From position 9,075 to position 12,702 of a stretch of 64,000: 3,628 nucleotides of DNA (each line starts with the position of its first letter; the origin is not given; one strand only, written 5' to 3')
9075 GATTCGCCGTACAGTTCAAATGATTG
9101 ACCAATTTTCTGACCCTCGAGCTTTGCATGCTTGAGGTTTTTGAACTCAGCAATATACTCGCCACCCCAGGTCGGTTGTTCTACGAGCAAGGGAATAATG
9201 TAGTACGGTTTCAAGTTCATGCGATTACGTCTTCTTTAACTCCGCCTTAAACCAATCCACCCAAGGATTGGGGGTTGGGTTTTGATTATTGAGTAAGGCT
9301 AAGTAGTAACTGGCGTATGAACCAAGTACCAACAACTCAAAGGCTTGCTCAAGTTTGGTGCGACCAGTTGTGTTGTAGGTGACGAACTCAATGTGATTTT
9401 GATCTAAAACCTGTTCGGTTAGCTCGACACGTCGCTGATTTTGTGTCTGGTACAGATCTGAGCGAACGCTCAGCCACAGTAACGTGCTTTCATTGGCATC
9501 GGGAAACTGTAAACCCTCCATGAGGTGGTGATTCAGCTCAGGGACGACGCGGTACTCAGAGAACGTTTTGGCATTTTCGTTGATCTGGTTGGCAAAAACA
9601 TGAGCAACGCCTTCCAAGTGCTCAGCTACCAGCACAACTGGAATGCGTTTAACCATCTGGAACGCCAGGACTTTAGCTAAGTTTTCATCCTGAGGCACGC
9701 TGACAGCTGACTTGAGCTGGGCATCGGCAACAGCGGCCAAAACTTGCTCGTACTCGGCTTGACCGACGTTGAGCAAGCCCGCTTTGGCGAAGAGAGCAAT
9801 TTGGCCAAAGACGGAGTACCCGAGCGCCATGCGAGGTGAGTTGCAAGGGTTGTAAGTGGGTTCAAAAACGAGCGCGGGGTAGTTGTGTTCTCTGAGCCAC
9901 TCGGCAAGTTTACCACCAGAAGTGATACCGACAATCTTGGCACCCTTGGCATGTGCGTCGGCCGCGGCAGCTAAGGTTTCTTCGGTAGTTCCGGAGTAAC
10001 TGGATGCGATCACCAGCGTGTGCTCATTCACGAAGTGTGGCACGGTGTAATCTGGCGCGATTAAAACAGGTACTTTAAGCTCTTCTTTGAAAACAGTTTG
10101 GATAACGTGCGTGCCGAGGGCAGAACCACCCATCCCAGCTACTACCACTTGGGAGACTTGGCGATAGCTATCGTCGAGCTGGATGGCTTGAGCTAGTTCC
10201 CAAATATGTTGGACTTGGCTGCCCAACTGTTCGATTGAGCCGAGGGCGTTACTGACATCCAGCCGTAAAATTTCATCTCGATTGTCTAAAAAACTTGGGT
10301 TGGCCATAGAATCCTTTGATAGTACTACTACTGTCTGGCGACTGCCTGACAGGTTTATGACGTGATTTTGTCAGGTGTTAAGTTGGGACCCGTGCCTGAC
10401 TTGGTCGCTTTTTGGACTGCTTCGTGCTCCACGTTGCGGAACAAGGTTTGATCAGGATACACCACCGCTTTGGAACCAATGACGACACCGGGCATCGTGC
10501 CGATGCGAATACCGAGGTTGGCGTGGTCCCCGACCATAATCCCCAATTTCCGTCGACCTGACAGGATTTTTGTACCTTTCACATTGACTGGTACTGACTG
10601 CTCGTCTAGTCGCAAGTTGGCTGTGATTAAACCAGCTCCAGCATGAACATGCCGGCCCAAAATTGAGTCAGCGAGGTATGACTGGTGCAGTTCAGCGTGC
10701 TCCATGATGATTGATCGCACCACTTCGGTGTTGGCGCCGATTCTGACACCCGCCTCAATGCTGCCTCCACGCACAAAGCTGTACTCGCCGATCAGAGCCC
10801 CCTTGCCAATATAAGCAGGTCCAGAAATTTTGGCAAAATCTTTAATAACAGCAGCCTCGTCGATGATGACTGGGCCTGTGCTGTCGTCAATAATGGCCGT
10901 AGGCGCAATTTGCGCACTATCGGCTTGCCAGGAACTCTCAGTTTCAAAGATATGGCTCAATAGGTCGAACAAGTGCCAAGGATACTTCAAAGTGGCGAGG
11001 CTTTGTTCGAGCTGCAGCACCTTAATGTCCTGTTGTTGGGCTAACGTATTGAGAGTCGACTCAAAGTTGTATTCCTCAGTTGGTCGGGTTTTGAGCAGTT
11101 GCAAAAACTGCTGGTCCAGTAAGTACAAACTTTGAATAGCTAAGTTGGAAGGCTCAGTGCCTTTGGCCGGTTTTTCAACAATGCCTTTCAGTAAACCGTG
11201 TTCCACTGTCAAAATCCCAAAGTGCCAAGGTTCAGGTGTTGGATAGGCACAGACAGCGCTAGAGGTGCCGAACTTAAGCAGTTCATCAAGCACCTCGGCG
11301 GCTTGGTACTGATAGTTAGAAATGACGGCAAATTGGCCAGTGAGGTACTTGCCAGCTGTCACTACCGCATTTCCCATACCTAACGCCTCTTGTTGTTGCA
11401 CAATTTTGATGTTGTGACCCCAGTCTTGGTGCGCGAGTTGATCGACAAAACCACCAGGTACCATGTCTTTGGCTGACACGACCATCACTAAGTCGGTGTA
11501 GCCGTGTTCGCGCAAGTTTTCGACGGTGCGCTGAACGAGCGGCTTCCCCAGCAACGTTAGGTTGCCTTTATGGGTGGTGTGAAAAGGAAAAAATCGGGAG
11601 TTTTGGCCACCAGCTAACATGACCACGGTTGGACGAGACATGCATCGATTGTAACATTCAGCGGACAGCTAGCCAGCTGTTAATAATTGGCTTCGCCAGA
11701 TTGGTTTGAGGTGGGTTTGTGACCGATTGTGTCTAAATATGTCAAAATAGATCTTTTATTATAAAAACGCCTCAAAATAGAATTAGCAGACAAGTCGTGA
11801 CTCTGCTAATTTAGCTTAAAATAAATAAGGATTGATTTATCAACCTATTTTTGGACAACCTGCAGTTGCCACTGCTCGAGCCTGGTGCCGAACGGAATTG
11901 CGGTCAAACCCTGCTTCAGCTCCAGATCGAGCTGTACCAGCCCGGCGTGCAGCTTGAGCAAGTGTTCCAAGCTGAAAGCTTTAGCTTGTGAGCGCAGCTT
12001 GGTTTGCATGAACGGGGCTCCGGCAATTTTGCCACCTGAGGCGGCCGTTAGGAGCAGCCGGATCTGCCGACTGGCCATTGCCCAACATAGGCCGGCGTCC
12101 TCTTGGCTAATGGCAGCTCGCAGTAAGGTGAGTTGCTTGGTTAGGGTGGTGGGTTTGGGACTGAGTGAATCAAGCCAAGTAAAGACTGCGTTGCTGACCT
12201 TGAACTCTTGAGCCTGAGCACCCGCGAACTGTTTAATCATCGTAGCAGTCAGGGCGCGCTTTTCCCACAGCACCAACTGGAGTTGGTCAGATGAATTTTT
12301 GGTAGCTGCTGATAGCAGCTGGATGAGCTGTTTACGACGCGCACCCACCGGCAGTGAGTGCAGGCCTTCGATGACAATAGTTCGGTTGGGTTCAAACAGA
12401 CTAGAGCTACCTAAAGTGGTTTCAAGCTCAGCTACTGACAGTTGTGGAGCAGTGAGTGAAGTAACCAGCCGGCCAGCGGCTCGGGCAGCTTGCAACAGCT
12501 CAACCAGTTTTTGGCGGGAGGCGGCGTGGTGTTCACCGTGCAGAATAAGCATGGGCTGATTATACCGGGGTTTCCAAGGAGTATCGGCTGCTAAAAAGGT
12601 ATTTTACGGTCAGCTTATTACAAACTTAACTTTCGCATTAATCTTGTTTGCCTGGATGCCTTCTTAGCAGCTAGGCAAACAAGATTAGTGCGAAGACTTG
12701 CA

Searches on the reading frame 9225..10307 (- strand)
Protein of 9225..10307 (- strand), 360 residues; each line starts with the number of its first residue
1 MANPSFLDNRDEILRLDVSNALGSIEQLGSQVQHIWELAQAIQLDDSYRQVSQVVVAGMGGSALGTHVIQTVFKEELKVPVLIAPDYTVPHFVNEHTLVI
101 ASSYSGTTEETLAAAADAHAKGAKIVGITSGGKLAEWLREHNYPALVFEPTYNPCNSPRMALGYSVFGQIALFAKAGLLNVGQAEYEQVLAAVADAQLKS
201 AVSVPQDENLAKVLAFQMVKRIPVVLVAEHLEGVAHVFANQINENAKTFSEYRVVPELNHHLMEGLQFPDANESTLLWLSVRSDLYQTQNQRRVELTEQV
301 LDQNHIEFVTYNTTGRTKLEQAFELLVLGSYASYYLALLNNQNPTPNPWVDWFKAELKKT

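Call 45: search_protein_families(library=ncbifam, proteins=[window:9225-10307:-], max_evalue=0.00001)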
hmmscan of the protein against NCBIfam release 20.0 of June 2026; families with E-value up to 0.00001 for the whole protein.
window:9225-10307:- (360 aa): 10 families
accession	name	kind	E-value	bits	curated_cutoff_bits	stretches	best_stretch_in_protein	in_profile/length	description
NF006425.0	PRK08674.1-5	equivalog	1.4e-82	277.5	471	1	7-359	5-355/358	bifunctional phosphoglucose/phosphomannose isomerase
NF006426.0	PRK08674.1-6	subfamily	1e-78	264.7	295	1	7-359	2-351/354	bifunctional phosphoglucose/phosphomannose isomerase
TIGR02128.1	G6PI_arch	equivalog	4e-57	193.5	213.9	1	40-357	10-307/308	bifunctional phosphoglucose/phosphomannose isomerase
NF006423.0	PRK08674.1-2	equivalog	2.9e-55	187.4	254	1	48-357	24-316/317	bifunctional phosphoglucose/phosphomannose isomerase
NF006424.0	PRK08674.1-3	equivalog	1.3e-53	182.7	730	1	7-358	6-353/355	bifunctional phosphoglucose/phosphomannose isomerase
NF006422.0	PRK08674.1-1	subfamily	2.3e-27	96.2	317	1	52-268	26-222/302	bifunctional phosphoglucose/phosphomannose isomerase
NF007080.0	PRK09533.1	equivalog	1.3e-09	36.5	712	1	22-131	428-544/949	bifunctional transaldolase/phosoglucose isomerase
NF001484.0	PRK00331.1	subfamily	2.1e-07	29.8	381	1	41-129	276-367/601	isomerizing glutamine--fructose-6-phosphate transaminase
TIGR03127.2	RuMP_HxlB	equivalog_domain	3.4e-07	30.3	160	1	33-130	13-107/178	6-phospho-3-hexuloisomerase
TIGR01135.1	glmS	equivalog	7e-07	28.1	418.05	1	32-130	272-373/607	glutamine--fructose-6-phosphate transaminase (isomerizing)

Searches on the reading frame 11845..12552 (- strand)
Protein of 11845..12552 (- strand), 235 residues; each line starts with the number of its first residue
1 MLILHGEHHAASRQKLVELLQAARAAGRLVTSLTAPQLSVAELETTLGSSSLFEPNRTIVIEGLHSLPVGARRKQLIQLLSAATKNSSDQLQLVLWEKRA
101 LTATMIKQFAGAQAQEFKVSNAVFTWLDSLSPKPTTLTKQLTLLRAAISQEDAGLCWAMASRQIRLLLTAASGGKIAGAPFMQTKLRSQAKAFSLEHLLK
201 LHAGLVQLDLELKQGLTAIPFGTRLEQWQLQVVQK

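Call 69: search_protein_families(library=pfam, proteins=[window:11845-12552:-], max_evalue=0.001)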
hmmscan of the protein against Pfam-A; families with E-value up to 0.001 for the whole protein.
window:11845-12552:- (235 aa): 1 family
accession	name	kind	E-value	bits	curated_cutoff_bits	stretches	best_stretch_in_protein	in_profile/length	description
PF21694.2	DNA_pol3_delta_C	-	0.00058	20.3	27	0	178-216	69-107/121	DNA polymerase III delta subunit, C-terminal domain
